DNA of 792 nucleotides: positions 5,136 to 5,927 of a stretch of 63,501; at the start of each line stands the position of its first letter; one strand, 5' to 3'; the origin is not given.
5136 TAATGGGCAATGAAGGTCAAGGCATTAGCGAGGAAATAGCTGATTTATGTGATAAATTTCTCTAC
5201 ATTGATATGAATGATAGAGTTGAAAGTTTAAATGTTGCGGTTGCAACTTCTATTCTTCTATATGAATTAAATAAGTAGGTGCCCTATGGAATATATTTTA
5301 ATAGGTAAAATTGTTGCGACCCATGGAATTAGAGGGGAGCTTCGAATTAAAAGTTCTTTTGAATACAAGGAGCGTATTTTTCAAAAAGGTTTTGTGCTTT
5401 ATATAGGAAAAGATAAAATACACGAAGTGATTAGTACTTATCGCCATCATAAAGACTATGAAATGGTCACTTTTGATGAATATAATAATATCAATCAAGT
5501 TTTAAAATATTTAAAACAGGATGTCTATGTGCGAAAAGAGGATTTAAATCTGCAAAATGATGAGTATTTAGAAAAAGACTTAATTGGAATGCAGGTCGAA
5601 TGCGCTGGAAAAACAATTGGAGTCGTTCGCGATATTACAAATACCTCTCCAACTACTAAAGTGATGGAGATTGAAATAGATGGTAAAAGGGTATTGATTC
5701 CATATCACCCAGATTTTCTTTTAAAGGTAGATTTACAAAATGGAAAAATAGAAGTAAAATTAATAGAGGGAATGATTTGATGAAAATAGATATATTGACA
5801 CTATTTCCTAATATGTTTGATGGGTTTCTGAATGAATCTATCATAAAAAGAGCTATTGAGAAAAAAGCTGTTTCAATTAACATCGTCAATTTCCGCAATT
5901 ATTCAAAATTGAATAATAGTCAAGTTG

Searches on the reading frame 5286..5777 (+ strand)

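Call 27: search_protein_families(library=pfam, proteins=[window:5286-5777:+], max_evalue=0.0001)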
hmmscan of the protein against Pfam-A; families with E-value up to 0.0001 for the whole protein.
window:5286-5777:+ (164 aa): 3 families
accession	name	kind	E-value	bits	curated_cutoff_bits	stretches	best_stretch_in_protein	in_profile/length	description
PF01782.24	RimM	-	7.9e-17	61.7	23.5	1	6-85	2-83/84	RimM N-terminal domain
PF24986.1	PRC_RimM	-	1.2e-12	47.8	27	1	97-163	2-69/69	RimM PRC barrel domain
PF05239.21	PRC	-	1.5e-08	34.9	21.2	1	93-162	3-76/78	PRC-barrel domain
